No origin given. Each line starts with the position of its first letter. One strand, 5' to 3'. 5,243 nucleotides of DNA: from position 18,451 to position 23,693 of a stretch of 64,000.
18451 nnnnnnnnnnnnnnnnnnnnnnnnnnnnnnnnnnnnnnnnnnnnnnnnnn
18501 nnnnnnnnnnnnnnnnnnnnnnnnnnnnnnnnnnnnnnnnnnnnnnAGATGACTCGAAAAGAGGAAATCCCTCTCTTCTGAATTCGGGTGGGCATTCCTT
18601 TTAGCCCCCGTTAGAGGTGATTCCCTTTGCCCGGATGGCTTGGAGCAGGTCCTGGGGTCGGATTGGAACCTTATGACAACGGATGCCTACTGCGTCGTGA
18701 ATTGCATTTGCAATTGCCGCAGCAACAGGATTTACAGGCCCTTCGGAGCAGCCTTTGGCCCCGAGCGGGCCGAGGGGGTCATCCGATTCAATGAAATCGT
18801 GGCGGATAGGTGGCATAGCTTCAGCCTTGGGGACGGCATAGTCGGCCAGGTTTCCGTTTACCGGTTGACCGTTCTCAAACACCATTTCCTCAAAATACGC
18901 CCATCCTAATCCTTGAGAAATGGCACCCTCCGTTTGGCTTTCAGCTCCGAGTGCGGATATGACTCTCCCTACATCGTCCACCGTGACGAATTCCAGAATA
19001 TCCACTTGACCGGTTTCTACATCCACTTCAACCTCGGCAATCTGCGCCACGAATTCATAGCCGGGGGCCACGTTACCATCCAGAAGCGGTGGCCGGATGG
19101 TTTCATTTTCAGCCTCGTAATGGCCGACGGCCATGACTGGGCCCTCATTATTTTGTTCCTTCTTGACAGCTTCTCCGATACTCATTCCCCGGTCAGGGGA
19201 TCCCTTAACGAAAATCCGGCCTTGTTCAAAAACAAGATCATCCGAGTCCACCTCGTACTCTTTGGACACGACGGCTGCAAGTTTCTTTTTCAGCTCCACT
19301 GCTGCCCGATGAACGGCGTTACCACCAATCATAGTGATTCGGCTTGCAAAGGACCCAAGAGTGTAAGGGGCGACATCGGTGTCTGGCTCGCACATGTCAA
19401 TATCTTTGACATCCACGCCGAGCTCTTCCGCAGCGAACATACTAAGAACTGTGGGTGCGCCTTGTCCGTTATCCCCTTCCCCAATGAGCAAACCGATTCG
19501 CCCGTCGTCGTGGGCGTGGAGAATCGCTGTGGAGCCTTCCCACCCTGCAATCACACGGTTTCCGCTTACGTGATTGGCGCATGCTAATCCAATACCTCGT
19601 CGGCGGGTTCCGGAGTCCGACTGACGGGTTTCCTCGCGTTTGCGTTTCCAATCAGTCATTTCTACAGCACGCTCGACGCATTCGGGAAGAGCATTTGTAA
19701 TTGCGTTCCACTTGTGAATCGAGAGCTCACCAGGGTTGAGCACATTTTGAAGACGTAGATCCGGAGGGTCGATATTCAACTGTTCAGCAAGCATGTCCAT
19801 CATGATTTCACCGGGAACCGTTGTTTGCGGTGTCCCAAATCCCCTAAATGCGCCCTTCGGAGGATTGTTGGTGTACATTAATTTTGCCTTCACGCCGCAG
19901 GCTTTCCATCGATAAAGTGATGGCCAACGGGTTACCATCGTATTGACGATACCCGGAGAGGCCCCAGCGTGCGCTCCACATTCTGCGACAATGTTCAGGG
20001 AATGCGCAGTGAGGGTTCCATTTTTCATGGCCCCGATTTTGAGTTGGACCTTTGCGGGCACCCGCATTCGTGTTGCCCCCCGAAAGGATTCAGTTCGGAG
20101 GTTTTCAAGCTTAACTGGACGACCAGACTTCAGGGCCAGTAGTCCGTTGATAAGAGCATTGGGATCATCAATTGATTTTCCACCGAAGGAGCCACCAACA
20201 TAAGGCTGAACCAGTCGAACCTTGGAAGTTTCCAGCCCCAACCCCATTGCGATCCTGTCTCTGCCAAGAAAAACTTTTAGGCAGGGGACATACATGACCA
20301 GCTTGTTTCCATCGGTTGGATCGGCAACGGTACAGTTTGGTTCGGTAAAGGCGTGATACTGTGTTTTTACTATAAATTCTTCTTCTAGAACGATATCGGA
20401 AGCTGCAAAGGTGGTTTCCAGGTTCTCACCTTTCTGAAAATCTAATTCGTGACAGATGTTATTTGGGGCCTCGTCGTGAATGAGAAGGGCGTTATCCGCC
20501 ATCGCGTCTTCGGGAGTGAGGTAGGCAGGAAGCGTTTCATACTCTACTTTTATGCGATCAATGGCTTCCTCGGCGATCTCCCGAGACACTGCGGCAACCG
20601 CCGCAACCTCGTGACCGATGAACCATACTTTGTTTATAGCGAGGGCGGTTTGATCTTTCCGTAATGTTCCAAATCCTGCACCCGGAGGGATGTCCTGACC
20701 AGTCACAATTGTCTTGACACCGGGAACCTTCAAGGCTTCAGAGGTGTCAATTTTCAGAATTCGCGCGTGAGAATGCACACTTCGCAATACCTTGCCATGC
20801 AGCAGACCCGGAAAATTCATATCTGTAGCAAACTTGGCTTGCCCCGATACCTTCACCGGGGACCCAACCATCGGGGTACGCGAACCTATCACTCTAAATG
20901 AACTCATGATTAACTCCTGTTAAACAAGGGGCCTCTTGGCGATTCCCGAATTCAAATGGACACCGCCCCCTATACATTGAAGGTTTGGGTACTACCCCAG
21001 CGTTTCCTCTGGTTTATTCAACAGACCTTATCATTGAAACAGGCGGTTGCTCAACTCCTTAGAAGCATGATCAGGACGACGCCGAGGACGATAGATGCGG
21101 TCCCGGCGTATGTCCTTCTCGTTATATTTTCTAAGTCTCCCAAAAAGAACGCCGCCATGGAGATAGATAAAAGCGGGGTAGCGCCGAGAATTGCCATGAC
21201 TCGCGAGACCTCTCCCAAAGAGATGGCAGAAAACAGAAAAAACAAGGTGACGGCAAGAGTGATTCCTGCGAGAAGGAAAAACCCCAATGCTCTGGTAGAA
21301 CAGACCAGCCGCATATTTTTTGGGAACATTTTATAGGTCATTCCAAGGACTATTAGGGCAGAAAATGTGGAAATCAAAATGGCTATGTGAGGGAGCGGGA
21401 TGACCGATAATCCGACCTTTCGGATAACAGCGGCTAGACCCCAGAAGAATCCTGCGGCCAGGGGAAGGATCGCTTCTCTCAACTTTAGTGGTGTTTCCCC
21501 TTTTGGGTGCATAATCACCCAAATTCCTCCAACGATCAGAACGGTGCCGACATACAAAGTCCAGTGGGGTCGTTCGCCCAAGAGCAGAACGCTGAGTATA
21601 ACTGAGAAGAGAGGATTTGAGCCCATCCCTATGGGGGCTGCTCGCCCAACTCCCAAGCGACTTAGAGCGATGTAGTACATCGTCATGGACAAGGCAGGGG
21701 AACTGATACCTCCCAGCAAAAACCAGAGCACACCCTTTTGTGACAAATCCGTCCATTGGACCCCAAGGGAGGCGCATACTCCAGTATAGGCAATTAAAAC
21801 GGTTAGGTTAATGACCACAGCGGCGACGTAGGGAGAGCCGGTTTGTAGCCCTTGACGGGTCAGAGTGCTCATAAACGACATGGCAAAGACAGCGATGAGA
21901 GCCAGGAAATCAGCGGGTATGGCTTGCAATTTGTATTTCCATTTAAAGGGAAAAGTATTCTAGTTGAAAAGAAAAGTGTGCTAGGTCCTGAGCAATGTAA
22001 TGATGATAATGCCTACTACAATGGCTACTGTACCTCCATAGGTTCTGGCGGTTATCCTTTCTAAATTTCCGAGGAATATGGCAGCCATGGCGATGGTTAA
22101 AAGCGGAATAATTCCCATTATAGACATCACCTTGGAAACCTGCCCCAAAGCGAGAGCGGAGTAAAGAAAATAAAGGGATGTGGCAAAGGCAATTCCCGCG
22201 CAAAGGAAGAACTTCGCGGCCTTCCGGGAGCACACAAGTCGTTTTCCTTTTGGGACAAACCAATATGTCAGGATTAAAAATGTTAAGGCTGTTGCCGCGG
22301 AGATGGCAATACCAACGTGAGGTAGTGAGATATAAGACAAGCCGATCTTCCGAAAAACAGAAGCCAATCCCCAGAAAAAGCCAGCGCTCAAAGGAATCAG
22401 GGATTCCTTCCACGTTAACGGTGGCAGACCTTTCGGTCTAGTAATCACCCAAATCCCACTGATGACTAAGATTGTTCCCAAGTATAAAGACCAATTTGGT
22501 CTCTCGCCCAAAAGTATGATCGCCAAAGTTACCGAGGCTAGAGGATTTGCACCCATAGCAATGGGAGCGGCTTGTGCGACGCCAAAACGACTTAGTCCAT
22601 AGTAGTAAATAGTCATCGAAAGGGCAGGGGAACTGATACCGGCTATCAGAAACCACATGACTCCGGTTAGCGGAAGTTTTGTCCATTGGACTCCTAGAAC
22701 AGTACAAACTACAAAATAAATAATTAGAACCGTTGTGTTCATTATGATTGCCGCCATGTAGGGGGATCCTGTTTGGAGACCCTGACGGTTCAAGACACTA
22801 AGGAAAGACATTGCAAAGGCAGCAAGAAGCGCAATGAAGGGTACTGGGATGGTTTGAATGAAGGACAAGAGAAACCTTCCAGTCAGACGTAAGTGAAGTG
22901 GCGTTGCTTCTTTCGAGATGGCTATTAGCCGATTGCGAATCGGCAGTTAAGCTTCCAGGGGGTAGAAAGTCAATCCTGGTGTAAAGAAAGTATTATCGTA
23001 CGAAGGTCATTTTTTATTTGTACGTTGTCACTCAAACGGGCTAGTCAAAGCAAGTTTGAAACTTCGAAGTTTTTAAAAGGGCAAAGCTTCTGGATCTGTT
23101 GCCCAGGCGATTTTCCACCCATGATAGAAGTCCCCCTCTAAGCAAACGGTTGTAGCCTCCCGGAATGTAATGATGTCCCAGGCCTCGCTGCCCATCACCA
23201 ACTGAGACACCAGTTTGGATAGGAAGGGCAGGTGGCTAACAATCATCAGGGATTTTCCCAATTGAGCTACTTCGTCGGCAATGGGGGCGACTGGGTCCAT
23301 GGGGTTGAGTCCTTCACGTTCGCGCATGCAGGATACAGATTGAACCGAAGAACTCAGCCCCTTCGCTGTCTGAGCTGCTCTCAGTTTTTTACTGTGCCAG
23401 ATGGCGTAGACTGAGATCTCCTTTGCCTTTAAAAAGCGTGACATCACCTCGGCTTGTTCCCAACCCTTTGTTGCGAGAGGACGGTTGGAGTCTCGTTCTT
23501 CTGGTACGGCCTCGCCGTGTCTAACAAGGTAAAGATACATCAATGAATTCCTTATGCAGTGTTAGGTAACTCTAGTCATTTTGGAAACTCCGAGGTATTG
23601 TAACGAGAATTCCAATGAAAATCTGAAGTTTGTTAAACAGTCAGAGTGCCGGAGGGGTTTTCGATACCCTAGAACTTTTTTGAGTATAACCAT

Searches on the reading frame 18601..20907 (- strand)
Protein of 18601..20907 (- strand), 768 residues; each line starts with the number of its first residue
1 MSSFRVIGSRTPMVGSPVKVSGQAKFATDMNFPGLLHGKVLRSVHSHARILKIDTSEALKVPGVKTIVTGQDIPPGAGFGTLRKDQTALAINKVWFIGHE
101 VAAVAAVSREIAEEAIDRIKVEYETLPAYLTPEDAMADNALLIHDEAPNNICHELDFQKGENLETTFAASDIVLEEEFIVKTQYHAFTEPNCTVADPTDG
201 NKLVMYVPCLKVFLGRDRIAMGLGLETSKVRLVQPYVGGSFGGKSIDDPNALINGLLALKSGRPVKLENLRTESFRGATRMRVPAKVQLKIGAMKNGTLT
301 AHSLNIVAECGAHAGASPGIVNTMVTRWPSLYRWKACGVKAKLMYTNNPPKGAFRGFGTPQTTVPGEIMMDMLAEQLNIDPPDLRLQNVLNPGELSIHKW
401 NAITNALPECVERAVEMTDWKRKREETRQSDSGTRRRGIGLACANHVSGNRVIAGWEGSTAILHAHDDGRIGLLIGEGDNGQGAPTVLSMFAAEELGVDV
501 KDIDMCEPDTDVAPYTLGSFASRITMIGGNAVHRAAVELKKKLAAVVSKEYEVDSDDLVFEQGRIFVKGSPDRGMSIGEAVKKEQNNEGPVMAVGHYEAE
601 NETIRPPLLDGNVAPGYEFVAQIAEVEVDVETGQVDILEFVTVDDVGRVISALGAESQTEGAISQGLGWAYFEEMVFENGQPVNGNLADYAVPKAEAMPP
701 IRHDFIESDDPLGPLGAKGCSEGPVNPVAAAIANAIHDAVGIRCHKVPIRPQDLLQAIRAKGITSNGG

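Call 8: search_protein_families(library=pfam, proteins=[window:18601-20907:-], max_evalue=0.001)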
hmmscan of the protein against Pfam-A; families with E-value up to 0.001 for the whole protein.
window:18601-20907:- (768 aa): 3 families
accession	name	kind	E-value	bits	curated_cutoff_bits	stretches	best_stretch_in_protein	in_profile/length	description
PF20256.3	MoCoBD_2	-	3.5e-74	250.3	27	1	414-699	2-283/283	Molybdopterin cofactor-binding domain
PF02738.23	MoCoBD_1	-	8.5e-63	212.1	27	1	143-389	1-244/244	Molybdopterin cofactor-binding domain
PF01315.27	Ald_Xan_dh_C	-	6.3e-28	97.7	31.3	1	21-127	1-110/110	Aldehyde oxidase and xanthine dehydrogenase, a/b hammerhead domain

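Call 19: search_protein_families(library=ncbifam, proteins=[window:18601-20907:-], max_evalue=0.00001)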
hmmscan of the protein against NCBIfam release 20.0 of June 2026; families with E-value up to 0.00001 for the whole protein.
window:18601-20907:- (768 aa): 13 families
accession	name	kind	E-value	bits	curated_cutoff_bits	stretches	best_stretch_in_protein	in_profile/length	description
TIGR03194.1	4hydrxCoA_A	equivalog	2.9e-168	561.6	994.55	1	11-757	1-745/746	4-hydroxybenzoyl-CoA reductase subunit alpha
NF043082.1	XdhA_XDHase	equivalog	1.3e-155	519.5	780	1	7-763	1-757/758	xanthine dehydrogenase subunit XdhA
NF007426.0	PRK09970.1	equivalog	5.6e-149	497.5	916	1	5-763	4-760/761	xanthine dehydrogenase molybdenum-binding subunit XdhA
TIGR03196.1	pucD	equivalog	8.2e-135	451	783.65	1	17-755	13-755/763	xanthine dehydrogenase subunit D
NF041018.1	glyceraldDH_alpha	equivalog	2.6e-113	379.9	790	1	16-754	12-740/741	glyceraldehyde dehydrogenase subunit alpha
NF045668.1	pterin_aldehy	equivalog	1.1e-108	364.6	1100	1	5-758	173-904/905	molybdopterin-dependent aldehyde oxidoreductase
NF040766.1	CODH_aero_grp5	exception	3.9e-102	342.8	950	1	5-755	3-782/785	aerobic carbon-monoxide dehydrogenase large subunit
TIGR03311.1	Se_dep_XDH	equivalog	1.1e-95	321.5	830.45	2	7-552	162-687/848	selenium-dependent xanthine dehydrogenase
TIGR02965.1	xanthine_xdhB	equivalog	2.8e-84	283.7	849.5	1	17-701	11-688/758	xanthine dehydrogenase molybdopterin binding subunit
TIGR02416.1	CO_dehy_Mo_lg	equivalog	4.5e-83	279.7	991.15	1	20-741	6-751/770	aerobic carbon-monoxide dehydrogenase large subunit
NF041671.1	peri_hyde_PaoC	equivalog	5.9e-82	276.2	1180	1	4-758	15-731/735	aldehyde oxidoreductase molybdenum-binding subunit PaoC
TIGR03313.1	Se_sel_red_Mo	hypoth_equivalog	1.8e-74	251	1101.9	2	162-758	363-949/951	molybdopterin-dependent oxidoreductase Mo/Fe-S-binding subunit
TIGR02969.1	mam_aldehyde_ox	subfamily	6.3e-42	143.2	1912.3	1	22-700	591-1238/1330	aldehyde oxidase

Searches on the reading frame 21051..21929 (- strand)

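Call 8: search_protein_families(library=pfam, proteins=[window:21051-21929:-], max_evalue=0.001)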
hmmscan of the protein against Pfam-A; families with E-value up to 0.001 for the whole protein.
window:21051-21929:- (292 aa): 2 families
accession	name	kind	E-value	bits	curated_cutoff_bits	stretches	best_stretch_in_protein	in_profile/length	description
PF00892.27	EamA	-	8.3e-29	101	28.2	2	6-140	3-134/135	EamA-like transporter family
PF03151.22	TPT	-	4.2e-05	23.5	30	1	80-137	77-133/291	Triose-phosphate Transporter family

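Call 19: search_protein_families(library=ncbifam, proteins=[window:21051-21929:-], max_evalue=0.00001)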
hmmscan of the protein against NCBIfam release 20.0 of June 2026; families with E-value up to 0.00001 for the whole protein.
window:21051-21929:- (292 aa): 2 families
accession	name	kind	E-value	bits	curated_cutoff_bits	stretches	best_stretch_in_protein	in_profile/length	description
TIGR03340.1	phn_DUF6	hypoth_equivalog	4.5e-07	29.8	288.15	1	22-287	18-281/281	phosphonate utilization associated putative membrane protein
TIGR00950.1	2A78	equivalog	2.8e-06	26.9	230.2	1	19-285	3-264/264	carboxylate/amino acid/amine transporter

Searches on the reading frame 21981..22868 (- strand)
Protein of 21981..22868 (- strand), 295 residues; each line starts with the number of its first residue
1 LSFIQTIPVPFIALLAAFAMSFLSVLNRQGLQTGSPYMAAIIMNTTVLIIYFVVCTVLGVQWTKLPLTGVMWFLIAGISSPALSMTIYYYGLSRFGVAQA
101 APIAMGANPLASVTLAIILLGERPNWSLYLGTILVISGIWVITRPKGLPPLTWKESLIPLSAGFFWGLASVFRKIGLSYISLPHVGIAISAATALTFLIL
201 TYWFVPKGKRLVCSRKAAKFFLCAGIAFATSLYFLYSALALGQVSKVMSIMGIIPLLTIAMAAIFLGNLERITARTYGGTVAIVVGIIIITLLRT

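Call 8: search_protein_families(library=pfam, proteins=[window:21981-22868:-], max_evalue=0.001)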
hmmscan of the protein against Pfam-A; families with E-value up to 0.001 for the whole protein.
window:21981-22868:- (295 aa): 1 family
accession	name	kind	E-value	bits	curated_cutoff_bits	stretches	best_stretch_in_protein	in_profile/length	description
PF00892.27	EamA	-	2.7e-26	92.9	28.2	2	11-143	5-134/135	EamA-like transporter family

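Call 19: search_protein_families(library=ncbifam, proteins=[window:21981-22868:-], max_evalue=0.00001)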
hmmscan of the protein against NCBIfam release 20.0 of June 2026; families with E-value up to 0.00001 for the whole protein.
window:21981-22868:- (295 aa): 0 families

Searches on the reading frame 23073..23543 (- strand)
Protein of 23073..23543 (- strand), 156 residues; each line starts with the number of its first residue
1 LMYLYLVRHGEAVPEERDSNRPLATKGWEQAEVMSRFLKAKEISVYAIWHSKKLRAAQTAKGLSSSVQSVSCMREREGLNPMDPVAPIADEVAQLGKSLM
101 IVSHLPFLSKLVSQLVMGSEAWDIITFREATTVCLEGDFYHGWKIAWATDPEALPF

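Call 19: search_protein_families(library=ncbifam, proteins=[window:23073-23543:-], max_evalue=0.00001)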
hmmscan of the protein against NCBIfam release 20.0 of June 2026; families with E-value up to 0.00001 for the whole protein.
window:23073-23543:- (156 aa): 3 families
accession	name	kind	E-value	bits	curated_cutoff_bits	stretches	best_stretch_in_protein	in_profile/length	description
TIGR00249.1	sixA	equivalog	2.7e-30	105.3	74.5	1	2-151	1-154/154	phosphohistidine phosphatase SixA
TIGR03162.1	ribazole_cobC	equivalog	3.5e-06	26.6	162.9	0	4-79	1-76/176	alpha-ribazole phosphatase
NF011580.0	PRK15004.1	equivalog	9.6e-06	25.7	250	0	2-69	1-71/203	adenosylcobalamin/alpha-ribazole phosphatase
